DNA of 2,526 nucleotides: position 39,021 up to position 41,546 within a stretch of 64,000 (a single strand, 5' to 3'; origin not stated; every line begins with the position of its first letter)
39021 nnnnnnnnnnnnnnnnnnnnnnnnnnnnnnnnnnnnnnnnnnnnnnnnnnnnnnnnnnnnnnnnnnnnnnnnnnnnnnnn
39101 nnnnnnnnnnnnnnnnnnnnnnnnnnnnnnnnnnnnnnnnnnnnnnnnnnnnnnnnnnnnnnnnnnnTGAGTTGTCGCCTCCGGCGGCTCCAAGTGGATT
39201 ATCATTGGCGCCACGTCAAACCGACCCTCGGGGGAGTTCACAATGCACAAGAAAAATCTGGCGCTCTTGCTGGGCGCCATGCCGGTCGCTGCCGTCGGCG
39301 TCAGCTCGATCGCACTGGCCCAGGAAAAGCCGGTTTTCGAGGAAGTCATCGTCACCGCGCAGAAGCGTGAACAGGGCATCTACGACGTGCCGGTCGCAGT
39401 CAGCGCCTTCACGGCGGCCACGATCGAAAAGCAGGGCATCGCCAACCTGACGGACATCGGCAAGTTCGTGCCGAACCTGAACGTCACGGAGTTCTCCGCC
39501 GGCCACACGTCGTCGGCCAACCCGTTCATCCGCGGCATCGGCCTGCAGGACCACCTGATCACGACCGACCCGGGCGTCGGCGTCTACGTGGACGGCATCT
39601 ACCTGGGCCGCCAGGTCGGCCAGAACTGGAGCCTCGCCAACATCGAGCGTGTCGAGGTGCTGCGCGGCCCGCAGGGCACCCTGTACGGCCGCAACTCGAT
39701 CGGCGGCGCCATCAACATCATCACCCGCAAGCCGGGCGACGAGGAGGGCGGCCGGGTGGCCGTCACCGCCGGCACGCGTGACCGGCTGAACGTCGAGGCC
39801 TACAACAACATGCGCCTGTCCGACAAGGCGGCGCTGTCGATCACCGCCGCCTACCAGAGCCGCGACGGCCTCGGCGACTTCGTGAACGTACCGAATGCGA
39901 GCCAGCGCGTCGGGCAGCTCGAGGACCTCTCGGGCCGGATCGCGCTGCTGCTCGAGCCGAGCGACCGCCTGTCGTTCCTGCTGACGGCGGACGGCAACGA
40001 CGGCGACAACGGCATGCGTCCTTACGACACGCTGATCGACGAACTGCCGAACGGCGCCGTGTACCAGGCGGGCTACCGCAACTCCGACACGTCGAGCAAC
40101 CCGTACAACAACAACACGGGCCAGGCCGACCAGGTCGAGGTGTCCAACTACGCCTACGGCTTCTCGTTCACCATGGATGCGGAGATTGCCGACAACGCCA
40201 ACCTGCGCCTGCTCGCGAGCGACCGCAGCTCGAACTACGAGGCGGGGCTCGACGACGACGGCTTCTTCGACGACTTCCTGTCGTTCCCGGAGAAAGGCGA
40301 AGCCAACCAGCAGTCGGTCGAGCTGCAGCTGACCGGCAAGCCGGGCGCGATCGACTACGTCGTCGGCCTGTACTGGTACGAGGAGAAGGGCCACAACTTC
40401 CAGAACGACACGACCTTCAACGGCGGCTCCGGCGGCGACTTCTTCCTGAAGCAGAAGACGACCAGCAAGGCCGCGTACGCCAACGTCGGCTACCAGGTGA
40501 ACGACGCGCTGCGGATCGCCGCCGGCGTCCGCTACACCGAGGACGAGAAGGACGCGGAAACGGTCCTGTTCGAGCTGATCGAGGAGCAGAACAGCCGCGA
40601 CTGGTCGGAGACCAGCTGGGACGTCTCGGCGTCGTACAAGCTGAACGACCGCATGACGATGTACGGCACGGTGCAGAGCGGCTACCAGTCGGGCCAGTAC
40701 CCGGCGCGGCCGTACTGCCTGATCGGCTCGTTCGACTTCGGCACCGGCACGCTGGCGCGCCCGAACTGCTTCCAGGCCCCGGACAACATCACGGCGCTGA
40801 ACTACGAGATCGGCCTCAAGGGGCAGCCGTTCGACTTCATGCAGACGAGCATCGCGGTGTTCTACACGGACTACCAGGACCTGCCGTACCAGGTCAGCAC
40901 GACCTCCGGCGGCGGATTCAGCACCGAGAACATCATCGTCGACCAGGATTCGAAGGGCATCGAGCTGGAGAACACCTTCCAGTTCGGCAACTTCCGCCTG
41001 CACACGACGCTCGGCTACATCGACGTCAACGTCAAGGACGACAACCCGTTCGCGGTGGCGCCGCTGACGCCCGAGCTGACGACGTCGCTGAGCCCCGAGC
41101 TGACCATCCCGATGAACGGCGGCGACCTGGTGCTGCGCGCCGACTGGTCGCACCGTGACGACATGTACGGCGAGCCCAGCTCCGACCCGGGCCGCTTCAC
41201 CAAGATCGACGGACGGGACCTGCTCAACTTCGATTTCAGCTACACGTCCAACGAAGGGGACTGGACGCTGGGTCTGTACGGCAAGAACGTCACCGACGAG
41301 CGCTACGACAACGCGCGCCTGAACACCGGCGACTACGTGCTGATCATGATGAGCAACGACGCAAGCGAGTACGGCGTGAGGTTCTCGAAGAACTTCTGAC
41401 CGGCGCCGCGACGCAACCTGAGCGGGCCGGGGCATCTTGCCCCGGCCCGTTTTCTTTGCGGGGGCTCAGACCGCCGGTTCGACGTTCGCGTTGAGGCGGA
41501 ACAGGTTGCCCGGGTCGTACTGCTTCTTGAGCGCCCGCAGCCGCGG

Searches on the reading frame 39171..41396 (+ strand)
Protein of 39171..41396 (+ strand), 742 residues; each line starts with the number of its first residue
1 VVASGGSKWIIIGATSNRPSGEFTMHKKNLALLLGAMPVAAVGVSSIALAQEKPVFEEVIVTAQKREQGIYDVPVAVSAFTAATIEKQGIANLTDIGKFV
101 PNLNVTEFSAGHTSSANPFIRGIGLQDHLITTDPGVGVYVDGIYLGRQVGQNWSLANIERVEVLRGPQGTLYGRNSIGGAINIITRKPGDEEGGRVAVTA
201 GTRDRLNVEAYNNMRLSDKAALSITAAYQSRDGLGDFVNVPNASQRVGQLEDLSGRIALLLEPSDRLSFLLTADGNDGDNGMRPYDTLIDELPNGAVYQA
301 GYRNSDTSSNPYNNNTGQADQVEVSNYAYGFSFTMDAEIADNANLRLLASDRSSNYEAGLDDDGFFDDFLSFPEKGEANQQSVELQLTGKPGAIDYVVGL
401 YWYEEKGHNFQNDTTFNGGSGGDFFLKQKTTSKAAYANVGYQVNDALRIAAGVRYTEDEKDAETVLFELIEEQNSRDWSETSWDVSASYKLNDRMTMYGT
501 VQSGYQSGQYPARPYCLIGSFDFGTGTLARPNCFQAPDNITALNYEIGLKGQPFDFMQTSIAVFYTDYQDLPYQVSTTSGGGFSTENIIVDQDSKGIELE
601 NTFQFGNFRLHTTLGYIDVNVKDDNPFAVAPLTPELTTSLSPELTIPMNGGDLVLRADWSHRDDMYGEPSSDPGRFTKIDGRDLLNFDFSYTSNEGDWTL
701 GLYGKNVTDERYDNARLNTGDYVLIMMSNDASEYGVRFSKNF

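Call 27: search_protein_families(library=pfam, proteins=[window:39171-41396:+], max_evalue=0.0001)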
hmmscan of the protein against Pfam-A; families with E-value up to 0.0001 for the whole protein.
window:39171-41396:+ (742 aa): 2 families
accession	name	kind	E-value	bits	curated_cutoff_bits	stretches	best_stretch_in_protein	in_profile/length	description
PF00593.30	TonB_dep_Rec_b-barrel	-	2.1e-29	104.1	27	1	276-707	12-436/436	TonB dependent receptor-like, beta-barrel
PF07715.20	Plug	-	1.9e-21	77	23.9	1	71-180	3-107/107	TonB-dependent Receptor Plug Domain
